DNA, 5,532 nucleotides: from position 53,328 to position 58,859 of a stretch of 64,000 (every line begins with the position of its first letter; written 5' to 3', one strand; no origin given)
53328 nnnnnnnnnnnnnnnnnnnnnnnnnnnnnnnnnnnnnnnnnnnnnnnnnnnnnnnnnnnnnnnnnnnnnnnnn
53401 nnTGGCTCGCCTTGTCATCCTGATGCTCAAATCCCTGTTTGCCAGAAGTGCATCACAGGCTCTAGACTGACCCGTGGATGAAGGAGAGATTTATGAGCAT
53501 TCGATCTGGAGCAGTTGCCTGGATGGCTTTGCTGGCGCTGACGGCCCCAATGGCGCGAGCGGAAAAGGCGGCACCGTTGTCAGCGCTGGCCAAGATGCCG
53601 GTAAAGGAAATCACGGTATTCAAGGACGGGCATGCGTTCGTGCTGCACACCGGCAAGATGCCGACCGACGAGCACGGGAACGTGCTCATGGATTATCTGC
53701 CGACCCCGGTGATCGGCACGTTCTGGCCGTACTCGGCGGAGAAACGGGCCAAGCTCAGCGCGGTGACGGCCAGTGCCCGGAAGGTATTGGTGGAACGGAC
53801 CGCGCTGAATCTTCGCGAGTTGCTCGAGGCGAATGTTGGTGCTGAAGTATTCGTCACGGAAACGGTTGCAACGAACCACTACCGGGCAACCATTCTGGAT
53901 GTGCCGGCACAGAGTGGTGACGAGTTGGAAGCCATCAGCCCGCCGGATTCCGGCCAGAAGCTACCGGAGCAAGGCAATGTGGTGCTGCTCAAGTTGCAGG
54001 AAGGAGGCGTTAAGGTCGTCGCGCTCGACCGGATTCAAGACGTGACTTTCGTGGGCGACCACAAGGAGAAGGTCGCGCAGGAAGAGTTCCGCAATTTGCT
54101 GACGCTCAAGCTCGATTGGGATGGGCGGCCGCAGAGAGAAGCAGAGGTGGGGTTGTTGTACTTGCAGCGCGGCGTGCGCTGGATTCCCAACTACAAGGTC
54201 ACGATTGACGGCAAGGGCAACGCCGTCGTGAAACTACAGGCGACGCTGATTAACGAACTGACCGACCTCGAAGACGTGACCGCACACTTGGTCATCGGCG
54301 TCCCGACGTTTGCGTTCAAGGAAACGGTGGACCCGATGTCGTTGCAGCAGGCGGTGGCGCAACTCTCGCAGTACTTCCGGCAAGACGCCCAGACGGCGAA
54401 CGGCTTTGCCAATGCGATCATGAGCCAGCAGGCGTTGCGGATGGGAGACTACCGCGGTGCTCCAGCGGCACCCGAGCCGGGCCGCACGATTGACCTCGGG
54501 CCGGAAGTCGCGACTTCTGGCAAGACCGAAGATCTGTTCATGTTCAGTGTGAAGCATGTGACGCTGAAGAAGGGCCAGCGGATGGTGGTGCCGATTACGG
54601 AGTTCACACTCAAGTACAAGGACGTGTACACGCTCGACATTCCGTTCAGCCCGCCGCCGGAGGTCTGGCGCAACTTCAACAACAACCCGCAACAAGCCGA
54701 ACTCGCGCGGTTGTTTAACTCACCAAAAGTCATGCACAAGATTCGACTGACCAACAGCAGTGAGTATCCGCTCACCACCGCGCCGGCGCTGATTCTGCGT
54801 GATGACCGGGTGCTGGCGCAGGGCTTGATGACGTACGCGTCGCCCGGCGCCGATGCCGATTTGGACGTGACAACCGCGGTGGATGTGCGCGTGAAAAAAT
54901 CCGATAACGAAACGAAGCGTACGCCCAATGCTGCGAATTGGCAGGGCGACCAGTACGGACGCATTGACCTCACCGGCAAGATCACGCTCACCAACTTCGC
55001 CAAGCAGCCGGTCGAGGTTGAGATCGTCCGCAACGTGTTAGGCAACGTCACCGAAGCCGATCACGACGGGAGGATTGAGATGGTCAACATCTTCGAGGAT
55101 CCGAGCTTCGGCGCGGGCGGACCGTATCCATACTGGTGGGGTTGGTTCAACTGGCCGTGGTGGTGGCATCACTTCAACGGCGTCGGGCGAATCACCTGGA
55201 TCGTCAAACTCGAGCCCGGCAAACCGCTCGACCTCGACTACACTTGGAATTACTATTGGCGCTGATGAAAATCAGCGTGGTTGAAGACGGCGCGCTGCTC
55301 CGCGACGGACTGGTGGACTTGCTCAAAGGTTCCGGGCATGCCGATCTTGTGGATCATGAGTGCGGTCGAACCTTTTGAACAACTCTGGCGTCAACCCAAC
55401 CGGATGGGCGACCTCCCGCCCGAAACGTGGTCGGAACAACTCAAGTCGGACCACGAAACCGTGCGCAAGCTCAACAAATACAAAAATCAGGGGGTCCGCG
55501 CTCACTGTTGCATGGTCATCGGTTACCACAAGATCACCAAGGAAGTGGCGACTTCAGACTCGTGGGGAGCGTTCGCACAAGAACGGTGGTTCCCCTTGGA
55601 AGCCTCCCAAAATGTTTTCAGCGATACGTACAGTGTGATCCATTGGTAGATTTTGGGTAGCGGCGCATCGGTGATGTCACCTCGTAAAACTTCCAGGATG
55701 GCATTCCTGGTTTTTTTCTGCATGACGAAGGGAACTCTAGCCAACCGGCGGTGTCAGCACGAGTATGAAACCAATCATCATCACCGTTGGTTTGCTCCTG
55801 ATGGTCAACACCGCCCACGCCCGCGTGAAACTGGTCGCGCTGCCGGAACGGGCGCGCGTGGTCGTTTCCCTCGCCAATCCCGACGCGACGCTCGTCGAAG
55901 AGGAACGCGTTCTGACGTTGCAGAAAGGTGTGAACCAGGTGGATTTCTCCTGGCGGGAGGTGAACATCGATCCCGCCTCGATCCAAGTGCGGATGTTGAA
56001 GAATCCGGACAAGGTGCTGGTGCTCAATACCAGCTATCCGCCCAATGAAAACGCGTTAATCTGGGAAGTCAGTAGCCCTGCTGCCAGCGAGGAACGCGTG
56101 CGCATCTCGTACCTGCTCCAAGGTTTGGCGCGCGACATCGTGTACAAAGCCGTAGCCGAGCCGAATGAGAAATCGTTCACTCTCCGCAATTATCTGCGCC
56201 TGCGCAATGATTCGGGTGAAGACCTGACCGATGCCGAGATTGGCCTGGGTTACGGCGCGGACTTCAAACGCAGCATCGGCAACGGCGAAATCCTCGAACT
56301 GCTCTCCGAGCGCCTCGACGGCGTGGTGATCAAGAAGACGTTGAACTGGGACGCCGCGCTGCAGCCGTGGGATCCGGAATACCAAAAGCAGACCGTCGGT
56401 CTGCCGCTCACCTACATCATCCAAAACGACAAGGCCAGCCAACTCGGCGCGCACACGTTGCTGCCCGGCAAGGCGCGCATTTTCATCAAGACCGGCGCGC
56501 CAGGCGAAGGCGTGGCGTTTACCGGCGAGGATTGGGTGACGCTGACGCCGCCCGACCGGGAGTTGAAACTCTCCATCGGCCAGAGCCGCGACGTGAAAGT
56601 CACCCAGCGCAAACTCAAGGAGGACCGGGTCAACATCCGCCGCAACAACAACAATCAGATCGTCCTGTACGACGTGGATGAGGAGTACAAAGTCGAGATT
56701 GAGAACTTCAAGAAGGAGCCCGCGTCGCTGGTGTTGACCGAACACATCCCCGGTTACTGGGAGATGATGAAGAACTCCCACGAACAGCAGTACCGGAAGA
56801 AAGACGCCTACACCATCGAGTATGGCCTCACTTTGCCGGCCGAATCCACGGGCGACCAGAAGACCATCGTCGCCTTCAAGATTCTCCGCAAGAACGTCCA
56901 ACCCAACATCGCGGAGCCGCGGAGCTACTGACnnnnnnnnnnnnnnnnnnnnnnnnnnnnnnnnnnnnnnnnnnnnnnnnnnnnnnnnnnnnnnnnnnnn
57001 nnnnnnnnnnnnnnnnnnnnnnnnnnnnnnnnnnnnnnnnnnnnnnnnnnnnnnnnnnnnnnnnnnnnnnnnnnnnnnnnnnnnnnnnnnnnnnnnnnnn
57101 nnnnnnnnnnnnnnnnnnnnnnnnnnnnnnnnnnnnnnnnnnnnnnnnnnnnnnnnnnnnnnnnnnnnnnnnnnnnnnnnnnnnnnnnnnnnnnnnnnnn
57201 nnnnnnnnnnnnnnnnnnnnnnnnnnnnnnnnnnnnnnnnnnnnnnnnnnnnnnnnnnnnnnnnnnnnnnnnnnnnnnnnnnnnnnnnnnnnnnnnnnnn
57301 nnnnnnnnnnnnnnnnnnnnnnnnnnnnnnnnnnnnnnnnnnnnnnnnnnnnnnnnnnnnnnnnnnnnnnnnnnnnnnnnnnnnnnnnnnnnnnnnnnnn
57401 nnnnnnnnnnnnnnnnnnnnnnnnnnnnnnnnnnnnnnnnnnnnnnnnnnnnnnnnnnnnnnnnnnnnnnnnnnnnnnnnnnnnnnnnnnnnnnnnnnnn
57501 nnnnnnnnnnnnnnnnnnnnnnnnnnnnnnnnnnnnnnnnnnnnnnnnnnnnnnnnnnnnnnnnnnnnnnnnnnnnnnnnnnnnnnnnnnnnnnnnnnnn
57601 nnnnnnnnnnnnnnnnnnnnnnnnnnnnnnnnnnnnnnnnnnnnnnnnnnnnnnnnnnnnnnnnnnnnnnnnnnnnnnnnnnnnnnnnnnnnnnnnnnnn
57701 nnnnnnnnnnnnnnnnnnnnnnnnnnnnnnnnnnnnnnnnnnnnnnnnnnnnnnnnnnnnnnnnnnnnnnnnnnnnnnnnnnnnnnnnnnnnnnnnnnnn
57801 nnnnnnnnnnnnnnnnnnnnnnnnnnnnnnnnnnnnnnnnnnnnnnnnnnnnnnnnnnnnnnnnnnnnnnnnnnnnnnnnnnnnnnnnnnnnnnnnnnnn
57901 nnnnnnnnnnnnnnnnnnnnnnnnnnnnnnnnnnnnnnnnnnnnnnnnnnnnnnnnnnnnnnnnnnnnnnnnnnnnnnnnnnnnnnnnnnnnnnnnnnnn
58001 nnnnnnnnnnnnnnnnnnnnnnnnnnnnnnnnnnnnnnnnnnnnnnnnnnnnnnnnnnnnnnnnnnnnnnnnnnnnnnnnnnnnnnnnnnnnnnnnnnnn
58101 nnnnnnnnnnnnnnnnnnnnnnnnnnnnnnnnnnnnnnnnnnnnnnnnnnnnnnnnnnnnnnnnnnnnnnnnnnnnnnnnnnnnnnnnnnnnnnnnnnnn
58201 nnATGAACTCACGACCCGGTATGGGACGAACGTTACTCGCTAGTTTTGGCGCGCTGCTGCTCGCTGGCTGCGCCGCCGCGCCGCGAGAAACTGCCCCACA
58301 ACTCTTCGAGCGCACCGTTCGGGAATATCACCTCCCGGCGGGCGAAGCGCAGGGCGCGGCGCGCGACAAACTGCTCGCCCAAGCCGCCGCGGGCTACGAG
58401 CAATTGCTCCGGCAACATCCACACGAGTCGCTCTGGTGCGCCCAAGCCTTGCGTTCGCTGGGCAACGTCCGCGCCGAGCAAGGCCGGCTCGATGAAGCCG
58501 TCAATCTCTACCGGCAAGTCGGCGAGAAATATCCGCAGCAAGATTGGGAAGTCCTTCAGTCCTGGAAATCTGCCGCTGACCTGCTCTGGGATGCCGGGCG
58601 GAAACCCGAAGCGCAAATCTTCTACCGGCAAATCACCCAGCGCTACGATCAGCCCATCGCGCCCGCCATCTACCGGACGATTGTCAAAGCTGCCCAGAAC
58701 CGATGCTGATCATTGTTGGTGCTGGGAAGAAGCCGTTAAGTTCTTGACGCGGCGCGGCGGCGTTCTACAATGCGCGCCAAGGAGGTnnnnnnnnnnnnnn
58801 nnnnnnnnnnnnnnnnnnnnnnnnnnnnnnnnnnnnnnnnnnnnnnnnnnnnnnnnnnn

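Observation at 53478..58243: Tandem array of three secreted DUF4139/DUF4140-like paralogs, with a fourth copy at 13293-14726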

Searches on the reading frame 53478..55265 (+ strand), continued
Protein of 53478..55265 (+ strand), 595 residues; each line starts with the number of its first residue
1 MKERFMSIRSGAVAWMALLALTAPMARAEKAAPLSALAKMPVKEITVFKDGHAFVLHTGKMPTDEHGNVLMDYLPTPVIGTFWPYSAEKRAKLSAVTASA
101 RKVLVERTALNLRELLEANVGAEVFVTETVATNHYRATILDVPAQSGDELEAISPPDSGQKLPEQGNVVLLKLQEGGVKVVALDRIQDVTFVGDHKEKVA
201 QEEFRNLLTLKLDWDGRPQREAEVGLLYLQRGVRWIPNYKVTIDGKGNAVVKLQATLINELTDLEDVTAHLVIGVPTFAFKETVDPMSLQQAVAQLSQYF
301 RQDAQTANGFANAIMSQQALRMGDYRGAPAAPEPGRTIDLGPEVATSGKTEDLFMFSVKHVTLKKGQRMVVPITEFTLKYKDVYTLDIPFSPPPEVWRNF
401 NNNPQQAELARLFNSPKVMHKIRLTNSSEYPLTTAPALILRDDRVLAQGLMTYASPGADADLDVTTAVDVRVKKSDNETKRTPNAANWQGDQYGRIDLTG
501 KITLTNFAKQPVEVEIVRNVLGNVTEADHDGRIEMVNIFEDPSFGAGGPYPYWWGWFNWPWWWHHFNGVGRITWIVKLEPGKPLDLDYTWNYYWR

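Call 90: find_encoding_contigs(protein=P0005, flank=10000, max_places=2)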
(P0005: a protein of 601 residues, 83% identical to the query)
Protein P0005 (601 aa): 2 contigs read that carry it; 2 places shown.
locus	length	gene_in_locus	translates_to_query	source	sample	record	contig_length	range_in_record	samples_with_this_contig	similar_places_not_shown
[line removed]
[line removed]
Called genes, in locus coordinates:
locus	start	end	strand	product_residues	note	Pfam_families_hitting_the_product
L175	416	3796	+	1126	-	PF04542:Sigma70_r2 (weak), PF08281:Sigma70_r4_2 (weak), PF02369:Big_1 (faint), PF10670:DUF4198 (faint), PF17789:MG4 (faint), PF24107:DUF7382 (faint), PF13715:CarbopepD_reg_2 (faint), PF13620:CarboxypepD_reg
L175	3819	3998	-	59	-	-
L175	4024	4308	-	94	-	-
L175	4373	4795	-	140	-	PF00072:Response_reg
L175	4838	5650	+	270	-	PF00106:adh_short, PF08659:KR, PF13561:adh_short_C2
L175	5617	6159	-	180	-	PF01661:Macro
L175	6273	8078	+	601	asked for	-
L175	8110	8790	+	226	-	PF00072:Response_reg, PF00486:Trans_reg_C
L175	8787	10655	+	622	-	PF00512:HisKA, PF02518:HATPase_c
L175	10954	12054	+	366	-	-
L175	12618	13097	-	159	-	PF00072:Response_reg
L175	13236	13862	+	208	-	PF13401:AAA_22 (faint), PF13521:AAA_28, PF02223:Thymidylate_kin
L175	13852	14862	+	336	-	PF13177:DNA_pol3_delta2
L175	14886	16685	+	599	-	PF04932:Wzy_C, PF13414:TPR_11 (faint), PF07719:TPR_2 (faint)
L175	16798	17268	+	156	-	PF00364:Biotin_lipoyl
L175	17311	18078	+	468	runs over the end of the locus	PF00289:Biotin_carb_N, PF02786:CPSase_L_D2, PF07478:Dala_Dala_lig_C, PF02785:Biotin_carb_C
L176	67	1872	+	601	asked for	-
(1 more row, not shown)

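Call 91: find_encoding_contigs(protein=P0015, flank=10000, max_places=2)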
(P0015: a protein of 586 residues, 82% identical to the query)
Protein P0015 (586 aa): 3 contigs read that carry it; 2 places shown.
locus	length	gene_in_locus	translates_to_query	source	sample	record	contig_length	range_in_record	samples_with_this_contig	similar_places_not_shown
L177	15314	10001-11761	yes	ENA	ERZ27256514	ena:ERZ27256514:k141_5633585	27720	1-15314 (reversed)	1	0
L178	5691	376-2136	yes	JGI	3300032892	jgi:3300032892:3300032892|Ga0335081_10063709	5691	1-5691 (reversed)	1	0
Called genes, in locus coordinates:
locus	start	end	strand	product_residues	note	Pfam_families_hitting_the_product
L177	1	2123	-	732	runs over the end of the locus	PF13428:TPR_14 (faint), PF25060:ARM_TT21_2nd (faint), PF00515:TPR_1 (faint), PF07719:TPR_2 (faint), PF13181:TPR_8 (faint), PF14559:TPR_19 (weak), PF09976:TPR_21 (weak), PF14559:TPR_19 (weak), +4 more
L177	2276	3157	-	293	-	-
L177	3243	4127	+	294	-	PF01261:AP_endonuc_2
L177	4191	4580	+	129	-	-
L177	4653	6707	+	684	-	PF03104:DNA_pol_B_exo1 (weak), PF00136:DNA_pol_B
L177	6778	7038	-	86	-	-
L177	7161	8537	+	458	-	PF02885:Glycos_trans_3N, PF00591:Glycos_transf_3, PF07831:PYNP_C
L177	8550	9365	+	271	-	PF01048:PNP_UDP_1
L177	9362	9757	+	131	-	PF08211:dCMP_cyt_deam_2, PF00383:dCMP_cyt_deam_1, PF26947:CDL (weak)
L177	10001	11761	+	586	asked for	-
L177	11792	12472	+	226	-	PF00072:Response_reg, PF00486:Trans_reg_C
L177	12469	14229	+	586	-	PF00512:HisKA, PF02518:HATPase_c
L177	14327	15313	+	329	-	?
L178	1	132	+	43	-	?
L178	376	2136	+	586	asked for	-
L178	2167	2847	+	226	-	PF00072:Response_reg, PF00486:Trans_reg_C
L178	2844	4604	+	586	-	PF00512:HisKA, PF02518:HATPase_c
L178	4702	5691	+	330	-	?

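Call 95: list_cluster_members(proteins=[P0001, P0121, P0241])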
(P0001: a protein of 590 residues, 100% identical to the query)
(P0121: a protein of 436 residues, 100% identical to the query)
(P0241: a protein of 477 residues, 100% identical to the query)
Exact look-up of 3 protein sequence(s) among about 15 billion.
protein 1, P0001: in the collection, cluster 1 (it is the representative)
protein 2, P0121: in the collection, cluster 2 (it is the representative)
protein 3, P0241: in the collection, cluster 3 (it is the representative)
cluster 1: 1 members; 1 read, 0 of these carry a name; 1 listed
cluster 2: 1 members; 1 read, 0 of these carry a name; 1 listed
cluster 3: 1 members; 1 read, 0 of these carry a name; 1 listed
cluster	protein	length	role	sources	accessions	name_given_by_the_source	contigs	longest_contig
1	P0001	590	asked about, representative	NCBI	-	-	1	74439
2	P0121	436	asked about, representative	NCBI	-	-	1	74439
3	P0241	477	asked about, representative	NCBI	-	-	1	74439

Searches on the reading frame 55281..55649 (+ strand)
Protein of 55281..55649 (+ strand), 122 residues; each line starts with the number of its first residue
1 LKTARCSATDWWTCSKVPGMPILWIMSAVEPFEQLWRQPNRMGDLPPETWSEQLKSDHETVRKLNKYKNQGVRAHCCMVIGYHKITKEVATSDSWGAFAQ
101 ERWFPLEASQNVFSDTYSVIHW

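Call 3: search_protein_families(library=pfam, proteins=[window:55281-55649:+], max_evalue=0.1)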
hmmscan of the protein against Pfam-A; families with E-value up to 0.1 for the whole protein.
window:55281-55649:+ (122 aa): 0 families

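Call 4: search_protein_families(library=ncbifam, proteins=[window:55281-55649:+], max_evalue=0.1)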
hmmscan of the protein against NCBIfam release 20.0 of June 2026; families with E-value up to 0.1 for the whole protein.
window:55281-55649:+ (122 aa): 1 family
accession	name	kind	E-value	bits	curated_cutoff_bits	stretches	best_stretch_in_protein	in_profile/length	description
NF047996.1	corrin_MtgC_2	exception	0.028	13.9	370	1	62-112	159-209/212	glycine betaine-specific corrinoid protein MtgC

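Call 81: search_protein_families(library=padloc, proteins=[window:55344-55649:+], max_evalue=0.01)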
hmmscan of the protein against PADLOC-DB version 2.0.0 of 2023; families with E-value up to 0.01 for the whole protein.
window:55344-55649:+ (101 aa): 0 families

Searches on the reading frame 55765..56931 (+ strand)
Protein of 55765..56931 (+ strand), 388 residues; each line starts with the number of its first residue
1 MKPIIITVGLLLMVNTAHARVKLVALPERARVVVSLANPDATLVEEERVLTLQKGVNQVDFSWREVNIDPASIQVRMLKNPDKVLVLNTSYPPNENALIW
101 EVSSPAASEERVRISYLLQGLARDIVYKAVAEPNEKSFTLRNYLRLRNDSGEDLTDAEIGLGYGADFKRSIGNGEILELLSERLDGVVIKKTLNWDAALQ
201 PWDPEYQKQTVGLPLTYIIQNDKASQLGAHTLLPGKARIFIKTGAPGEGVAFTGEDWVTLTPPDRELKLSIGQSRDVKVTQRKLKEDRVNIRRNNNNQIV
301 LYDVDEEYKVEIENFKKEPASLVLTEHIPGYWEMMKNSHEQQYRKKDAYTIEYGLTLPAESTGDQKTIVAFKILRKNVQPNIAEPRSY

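Call 3: search_protein_families(library=pfam, proteins=[window:55765-56931:+], max_evalue=0.1)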
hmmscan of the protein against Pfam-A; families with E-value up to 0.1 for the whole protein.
window:55765-56931:+ (388 aa): 4 families
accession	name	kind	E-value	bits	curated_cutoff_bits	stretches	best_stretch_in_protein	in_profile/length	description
PF13598.12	DUF4139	-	7.7e-05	22.9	31.8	1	113-329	2-154/205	Domain of unknown function (DUF4139)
PF13600.11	DUF4140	-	0.0056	17.5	27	1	39-93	6-58/98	N-terminal domain of unknown function (DUF4140)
PF01263.26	Aldose_epim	-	0.04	13.7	27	1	215-343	140-271/299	Aldose 1-epimerase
PF23912.1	DUF7254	-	0.058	14.2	27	0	282-315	44-77/101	Domain of unknown function (DUF7254)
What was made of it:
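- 55765..56931 (+): B: short-form DUF4139 protein (388 aa), first gene of the conserved operon. PF13598 E 8e-5 and DUF4140 E 0.006 (call 3).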

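Call 4: search_protein_families(library=ncbifam, proteins=[window:55765-56931:+], max_evalue=0.1)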
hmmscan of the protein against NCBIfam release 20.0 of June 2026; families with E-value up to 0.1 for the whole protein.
window:55765-56931:+ (388 aa): 1 family
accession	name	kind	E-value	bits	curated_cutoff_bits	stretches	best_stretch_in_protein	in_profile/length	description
TIGR02231.1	TIGR02231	subfamily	5e-08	32.1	112.6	1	228-329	376-466/524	mucoidy inhibitor MuiA family protein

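Call 81: search_protein_families(library=padloc, proteins=[window:55765-56931:+], max_evalue=0.01)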
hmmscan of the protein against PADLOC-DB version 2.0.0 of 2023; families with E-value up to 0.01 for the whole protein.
window:55765-56931:+ (388 aa): 0 families

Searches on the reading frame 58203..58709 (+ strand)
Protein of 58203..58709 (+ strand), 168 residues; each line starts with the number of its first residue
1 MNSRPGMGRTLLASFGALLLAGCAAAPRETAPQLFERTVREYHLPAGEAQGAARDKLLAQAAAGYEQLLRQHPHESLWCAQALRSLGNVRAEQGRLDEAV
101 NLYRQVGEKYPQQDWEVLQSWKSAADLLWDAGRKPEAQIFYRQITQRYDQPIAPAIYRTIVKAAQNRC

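Call 3: search_protein_families(library=pfam, proteins=[window:58203-58709:+], max_evalue=0.1)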
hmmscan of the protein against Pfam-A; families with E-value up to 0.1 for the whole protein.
window:58203-58709:+ (168 aa): 15 families
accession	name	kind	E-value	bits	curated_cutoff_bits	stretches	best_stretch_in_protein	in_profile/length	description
PF13174.12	TPR_6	-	1.3e-08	35.4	26.3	1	82-112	2-32/33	Tetratricopeptide repeat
PF13428.12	TPR_14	-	3.1e-08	33.9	23.5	1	81-114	2-35/44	Tetratricopeptide repeat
PF13424.12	TPR_12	-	1.3e-07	32.1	30.1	1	56-106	17-71/77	Tetratricopeptide repeat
PF14559.12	TPR_19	-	5.8e-07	30.2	25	2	58-115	7-61/68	Tetratricopeptide repeat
PF13432.12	TPR_16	-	2.9e-06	28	32.7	1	58-112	13-63/65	Tetratricopeptide repeat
PF07719.23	TPR_2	-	6.2e-06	26.4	27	1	80-112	1-33/34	Tetratricopeptide repeat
PF13176.12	TPR_7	-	0.00011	22.4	27.9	1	82-105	1-24/36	Tetratricopeptide repeat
PF13374.12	TPR_10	-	0.00028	21.2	27.5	1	80-106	2-28/42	Tetratricopeptide repeat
PF24575.1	TPR_Slam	-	0.00067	20.5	35.2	0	88-113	55-80/104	Surface lipoprotein assembly modifier, N-terminal TPR repeats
PF17874.7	TPR_MalT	-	0.0035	17.1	45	1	60-143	61-147/336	MalT-like TPR region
PF00515.34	TPR_1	-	0.0051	17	27.8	1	80-105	1-26/34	Tetratricopeptide repeat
PF13414.12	TPR_11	-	0.0093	16.1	26.8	1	87-106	1-20/42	TPR repeat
PF13181.12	TPR_8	-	0.016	15.8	25.7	0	85-106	6-27/34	Tetratricopeptide repeat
PF14938.12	SNAP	-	0.031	14.2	25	0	80-147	114-184/282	Soluble NSF attachment protein, SNAP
PF07721.20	TPR_4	-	0.053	14.6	27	1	80-105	1-26/26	Tetratricopeptide repeat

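Call 4: search_protein_families(library=ncbifam, proteins=[window:58203-58709:+], max_evalue=0.1)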
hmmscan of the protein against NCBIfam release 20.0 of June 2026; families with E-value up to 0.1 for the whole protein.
window:58203-58709:+ (168 aa): 6 families
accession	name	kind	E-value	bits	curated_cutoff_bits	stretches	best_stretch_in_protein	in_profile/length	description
TIGR02795.1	tol_pal_ybgF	equivalog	3.3e-07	30.9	90.1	1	58-117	18-76/119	tol-pal system protein YbgF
TIGR03302.1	OM_YfiO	subfamily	3.9e-07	29.8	81.4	1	9-113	3-103/239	outer membrane protein assembly factor BamD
NF033762.1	social_mot_Tgl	equivalog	0.00065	19.1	225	1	59-107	83-127/252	social motility TPR repeat lipoprotein Tgl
NF033920.0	C39_PA2778_fam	equivalog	0.001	18.5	150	1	55-144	169-250/255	PA2778 family cysteine peptidase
NF008068.0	PRK10803.1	equivalog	0.0033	17.4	383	1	59-150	160-249/263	cell division protein CpoB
TIGR02917.1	PEP_TPR_lipo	equivalog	0.015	13.2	312.2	1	59-113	753-803/899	XrtA/PEP-CTERM system TPR-repeat protein PrsT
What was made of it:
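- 58221..58709 (+): TPR lipoprotein (lipobox LLAG|C). Its start overlaps the end of C by 23 nt. Multiple TPR Pfam hits, plus weak BamD, YbgF and Tgl NCBIfam hits (calls 3, 4).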

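Call 81: search_protein_families(library=padloc, proteins=[window:58221-58709:+], max_evalue=0.01)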
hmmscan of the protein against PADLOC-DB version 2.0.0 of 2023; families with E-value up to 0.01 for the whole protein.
window:58221-58709:+ (162 aa): 0 families
